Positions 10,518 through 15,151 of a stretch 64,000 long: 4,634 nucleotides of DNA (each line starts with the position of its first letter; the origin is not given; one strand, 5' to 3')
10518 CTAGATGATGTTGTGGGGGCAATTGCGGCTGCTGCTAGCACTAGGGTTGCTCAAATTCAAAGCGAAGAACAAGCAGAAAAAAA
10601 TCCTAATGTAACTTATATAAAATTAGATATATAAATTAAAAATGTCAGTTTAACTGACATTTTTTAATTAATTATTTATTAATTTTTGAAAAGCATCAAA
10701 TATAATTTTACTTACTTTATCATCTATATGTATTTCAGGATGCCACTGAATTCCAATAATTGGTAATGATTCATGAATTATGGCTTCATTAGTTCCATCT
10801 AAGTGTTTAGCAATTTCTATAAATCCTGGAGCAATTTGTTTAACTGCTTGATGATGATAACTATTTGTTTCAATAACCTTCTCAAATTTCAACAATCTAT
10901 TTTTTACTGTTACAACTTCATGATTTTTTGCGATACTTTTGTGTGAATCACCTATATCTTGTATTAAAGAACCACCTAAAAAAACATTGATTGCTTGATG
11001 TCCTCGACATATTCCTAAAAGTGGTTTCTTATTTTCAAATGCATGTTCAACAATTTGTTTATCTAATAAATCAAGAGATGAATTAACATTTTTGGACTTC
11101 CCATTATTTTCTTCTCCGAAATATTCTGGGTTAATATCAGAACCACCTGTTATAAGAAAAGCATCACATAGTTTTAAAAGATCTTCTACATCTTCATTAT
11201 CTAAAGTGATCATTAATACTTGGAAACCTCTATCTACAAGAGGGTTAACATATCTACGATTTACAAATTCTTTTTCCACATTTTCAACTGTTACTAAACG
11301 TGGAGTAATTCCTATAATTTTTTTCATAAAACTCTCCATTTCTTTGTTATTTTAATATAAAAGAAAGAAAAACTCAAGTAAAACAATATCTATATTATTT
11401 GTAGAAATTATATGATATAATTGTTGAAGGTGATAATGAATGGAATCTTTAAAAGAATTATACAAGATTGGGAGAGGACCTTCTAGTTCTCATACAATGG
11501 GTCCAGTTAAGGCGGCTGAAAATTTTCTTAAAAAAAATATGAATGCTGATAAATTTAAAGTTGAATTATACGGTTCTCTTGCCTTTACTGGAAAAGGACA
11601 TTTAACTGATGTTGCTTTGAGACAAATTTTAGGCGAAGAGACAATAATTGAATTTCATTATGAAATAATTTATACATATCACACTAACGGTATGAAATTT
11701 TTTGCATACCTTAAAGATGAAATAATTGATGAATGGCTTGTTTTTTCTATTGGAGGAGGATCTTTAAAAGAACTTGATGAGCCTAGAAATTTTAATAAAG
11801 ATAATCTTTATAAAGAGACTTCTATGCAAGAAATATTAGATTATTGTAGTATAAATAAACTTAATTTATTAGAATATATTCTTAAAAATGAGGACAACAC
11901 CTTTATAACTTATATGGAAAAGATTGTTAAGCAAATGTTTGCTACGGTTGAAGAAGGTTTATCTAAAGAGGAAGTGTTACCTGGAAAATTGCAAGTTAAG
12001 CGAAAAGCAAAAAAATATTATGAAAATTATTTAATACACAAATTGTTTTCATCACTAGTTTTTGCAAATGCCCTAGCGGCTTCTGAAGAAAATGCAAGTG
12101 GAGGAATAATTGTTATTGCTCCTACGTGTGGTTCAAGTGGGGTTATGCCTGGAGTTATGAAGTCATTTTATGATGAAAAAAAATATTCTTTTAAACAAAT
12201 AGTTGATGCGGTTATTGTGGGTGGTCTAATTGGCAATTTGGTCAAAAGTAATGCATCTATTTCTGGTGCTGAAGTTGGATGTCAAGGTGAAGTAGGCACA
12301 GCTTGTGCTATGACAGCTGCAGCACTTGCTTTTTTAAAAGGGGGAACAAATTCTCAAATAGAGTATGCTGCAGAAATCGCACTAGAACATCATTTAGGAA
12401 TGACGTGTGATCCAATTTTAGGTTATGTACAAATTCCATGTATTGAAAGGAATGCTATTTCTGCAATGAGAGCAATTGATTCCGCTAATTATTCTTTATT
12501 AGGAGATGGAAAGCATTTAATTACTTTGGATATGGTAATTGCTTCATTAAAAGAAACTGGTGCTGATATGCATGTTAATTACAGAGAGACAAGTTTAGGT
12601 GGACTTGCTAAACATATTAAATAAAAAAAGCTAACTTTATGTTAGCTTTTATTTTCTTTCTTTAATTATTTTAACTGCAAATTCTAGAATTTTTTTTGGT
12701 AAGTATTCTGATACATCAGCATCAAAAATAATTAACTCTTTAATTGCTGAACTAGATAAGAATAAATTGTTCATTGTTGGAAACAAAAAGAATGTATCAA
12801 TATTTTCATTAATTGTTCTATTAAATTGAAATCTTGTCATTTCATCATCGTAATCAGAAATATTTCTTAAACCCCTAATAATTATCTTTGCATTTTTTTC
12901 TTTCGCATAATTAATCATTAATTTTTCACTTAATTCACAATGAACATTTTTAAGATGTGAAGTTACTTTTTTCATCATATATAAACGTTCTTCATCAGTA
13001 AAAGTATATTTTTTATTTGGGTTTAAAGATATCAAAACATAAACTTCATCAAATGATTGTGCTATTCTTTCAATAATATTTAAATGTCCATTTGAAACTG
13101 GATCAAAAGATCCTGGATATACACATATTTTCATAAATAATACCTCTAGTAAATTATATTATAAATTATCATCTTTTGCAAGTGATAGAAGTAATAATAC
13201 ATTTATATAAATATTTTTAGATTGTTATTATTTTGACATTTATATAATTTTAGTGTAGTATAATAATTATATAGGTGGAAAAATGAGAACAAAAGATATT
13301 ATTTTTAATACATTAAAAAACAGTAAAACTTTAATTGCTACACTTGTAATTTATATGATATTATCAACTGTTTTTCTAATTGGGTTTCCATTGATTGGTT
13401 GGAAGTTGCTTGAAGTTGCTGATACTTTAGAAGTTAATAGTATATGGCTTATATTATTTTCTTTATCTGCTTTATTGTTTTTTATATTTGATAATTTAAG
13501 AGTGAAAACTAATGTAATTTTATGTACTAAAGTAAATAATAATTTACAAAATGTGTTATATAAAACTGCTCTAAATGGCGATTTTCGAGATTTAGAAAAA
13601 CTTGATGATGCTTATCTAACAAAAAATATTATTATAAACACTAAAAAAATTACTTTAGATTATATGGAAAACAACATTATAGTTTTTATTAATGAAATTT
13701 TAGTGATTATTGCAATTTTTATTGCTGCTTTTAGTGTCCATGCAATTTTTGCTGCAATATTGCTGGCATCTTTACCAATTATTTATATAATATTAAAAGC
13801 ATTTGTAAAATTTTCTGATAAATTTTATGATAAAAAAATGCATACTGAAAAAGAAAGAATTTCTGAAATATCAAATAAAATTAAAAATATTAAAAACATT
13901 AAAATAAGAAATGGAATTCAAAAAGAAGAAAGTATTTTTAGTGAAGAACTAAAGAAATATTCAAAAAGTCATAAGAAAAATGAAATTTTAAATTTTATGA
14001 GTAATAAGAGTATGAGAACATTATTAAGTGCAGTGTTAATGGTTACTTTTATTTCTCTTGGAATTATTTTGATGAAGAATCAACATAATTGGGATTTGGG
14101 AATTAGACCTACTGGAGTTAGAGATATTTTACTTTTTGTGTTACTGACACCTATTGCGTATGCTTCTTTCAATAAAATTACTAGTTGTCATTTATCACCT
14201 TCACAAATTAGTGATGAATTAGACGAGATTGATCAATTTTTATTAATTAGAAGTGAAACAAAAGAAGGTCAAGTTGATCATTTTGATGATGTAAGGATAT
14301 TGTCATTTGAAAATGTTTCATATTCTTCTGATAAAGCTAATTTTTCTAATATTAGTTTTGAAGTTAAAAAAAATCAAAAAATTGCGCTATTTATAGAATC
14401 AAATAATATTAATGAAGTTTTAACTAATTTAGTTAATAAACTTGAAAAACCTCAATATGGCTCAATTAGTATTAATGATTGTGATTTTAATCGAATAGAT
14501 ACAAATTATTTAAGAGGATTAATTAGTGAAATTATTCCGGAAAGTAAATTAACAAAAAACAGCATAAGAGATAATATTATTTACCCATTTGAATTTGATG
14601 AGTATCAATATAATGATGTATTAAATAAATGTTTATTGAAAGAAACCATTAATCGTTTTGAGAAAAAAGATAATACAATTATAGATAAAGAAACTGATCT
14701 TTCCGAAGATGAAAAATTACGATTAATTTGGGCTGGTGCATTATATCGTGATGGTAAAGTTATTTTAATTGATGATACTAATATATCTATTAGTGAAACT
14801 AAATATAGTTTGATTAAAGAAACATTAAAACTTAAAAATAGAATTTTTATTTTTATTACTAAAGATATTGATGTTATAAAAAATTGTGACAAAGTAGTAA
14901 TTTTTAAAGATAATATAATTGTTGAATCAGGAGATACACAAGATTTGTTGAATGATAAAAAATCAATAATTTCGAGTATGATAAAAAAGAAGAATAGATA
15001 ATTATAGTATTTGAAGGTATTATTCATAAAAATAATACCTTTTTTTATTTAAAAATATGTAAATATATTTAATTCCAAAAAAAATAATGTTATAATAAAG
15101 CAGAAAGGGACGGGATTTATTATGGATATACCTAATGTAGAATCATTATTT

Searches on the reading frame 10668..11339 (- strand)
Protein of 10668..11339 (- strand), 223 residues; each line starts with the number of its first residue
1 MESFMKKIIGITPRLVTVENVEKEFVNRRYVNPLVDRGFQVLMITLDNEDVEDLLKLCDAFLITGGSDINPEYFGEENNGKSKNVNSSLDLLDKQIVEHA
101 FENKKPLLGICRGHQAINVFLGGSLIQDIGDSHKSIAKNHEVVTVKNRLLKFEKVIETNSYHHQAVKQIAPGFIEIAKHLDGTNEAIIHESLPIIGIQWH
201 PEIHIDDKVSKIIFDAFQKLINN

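Call 6: search_protein_families(library=pfam, proteins=[window:10668-11339:-], max_evalue=0.01)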
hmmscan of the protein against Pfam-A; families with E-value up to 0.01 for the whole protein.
window:10668-11339:- (223 aa): 2 families
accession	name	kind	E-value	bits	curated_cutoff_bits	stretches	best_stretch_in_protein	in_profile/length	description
PF07722.19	Peptidase_C26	-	4.4e-44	151.3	20.5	1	8-202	2-219/219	Peptidase C26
PF00117.34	GATase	-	5.5e-23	82.1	22.8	1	93-219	61-189/190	Glutamine amidotransferase class-I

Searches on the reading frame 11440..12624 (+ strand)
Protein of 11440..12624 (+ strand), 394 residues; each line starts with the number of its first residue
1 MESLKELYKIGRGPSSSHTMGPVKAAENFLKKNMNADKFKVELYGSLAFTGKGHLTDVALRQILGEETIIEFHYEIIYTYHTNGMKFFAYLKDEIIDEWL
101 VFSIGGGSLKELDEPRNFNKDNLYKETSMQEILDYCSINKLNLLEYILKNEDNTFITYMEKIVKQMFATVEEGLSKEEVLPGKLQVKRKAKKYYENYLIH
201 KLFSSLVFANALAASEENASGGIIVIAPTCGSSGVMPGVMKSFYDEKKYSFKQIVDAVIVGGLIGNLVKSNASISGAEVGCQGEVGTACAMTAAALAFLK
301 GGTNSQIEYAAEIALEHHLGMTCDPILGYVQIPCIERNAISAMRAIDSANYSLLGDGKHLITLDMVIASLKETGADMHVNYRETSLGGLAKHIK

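Call 6: search_protein_families(library=pfam, proteins=[window:11440-12624:+], max_evalue=0.01)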
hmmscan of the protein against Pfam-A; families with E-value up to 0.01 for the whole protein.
window:11440-12624:+ (394 aa): 2 families
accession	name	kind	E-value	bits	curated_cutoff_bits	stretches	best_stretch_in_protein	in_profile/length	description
PF03313.21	SDH_alpha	-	5.7e-75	252.8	26.4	1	140-390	3-260/260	Serine dehydratase alpha chain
PF03315.21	SDH_beta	-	1.7e-25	90.6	26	2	3-60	1-64/155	Serine dehydratase beta chain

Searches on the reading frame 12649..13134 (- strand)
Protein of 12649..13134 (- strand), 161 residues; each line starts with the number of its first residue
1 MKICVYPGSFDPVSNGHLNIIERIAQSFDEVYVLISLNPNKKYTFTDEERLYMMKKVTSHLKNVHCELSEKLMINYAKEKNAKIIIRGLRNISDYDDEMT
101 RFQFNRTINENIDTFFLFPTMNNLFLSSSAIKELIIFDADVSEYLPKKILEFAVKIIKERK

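Call 6: search_protein_families(library=pfam, proteins=[window:12649-13134:-], max_evalue=0.01)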
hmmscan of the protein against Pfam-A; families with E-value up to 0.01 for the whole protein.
window:12649-13134:- (161 aa): 2 families
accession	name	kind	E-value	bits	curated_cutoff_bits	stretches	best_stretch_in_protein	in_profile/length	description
PF01467.32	CTP_transf_like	-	2.2e-20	73.6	21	1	5-133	1-132/133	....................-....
PF08218.17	Citrate_ly_lig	-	3.5e-06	27.3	20.9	1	11-77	9-73/182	Citrate lyase ligase C-terminal domain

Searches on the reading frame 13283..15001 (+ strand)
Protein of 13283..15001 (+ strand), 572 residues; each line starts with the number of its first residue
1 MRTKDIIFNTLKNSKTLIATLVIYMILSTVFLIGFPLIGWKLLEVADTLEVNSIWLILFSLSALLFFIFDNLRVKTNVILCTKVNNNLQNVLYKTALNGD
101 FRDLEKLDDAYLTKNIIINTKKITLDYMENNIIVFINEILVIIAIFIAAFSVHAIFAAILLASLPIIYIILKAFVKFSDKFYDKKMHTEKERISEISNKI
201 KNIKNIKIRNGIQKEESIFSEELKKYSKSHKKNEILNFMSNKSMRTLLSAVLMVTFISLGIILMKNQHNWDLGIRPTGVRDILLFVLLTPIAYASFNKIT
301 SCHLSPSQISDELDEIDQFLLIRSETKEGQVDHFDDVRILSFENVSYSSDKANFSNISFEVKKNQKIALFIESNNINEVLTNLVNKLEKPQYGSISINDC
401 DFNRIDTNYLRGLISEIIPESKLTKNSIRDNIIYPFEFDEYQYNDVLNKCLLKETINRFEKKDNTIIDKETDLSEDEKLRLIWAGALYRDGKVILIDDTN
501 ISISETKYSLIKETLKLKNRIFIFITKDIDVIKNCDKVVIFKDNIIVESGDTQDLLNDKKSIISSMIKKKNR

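Call 6: search_protein_families(library=pfam, proteins=[window:13283-15001:+], max_evalue=0.01)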
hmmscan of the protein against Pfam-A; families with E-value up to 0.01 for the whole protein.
window:13283-15001:+ (572 aa): 2 families
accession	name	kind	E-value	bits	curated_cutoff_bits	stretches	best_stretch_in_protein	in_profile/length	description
PF00664.28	ABC_membrane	-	5.1e-13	49.8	28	1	26-266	9-252/274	ABC transporter transmembrane region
PF00005.33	ABC_tran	-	1.2e-05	26.4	25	1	355-498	2-134/137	ABC transporter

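Call 42: search_protein_families(library=ncbifam, proteins=[window:13283-15001:+], max_evalue=0.01)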
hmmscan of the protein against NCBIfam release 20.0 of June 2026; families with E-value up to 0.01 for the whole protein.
window:13283-15001:+ (572 aa): 56 families (the best 25 are shown)
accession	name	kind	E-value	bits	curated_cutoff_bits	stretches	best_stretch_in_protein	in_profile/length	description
TIGR02203.1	MsbA_lipidA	equivalog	9.2e-30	103.7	602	1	82-558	84-558/572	lipid A export permease/ATP-binding protein MsbA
NF008379.0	PRK11174.1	equivalog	7.5e-27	94.2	684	1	140-569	149-583/588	heme ABC transporter permease/ATP-binding protein CydD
NF008364.0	PRK11160.1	equivalog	5.3e-26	91.3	630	1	124-562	129-568/575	heme ABC transporter ATP-binding protein/permease CydC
NF010178.0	PRK13657.1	equivalog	1.7e-25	89.5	733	1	124-560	130-561/588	glucan ABC transporter ATP-binding protein/ permease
NF050066.1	LPSTprtrPglK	equivalog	1.5e-23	83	1000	1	44-539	59-553/558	BC-type lipopolysaccharide transporter PglK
TIGR01193.1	bacteriocin_ABC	subfamily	3e-23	82.2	523.85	1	133-559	275-699/708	peptide cleavage/export ABC transporter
TIGR03375.1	type_I_sec_LssB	subfamily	5.8e-22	77.8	693.1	1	140-560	274-693/696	type I secretion system permease/ATPase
TIGR03797.1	NHLM_micro_ABC2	equivalog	9e-22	77.3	709.4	1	3-559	123-675/686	NHLP bacteriocin export ABC transporter permease/ATPase subunit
TIGR01846.1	type_I_sec_HlyB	subfamily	4.7e-21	74.8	725.55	1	340-568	456-690/694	type I secretion system permease/ATPase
TIGR02857.1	CydD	equivalog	8.1e-21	74.6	435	1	23-539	10-527/529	thiol reductant ABC exporter subunit CydD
TIGR00958.1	3a01208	subfamily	8.5e-21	73.9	874.6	1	342-566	481-710/711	antigen peptide transporter 2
NF045513.1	HepA_fam_ABC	equivalog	2.8e-20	72.3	725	1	106-559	148-599/610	heterocyst formation ABC transporter subunit HepA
TIGR02204.1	MsbA_rel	hypoth_equivalog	1.4e-19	70.2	780.4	1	70-558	75-564/576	ABC transporter, permease/ATP-binding protein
TIGR01192.1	chvA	subfamily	1e-18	67.3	585.4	1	123-560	129-561/585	glucan export ABC transporter ATP-binding protein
TIGR01842.1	type_I_sec_PrtD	subfamily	9.7e-18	64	510.15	1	59-557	48-542/544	type I secretion system permease/ATPase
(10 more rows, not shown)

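Call 96: search_protein_families(library=padloc, proteins=[window:13283-15001:+], max_evalue=0.01)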
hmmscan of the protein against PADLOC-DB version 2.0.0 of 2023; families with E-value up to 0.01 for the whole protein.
window:13283-15001:+ (572 aa): 0 families
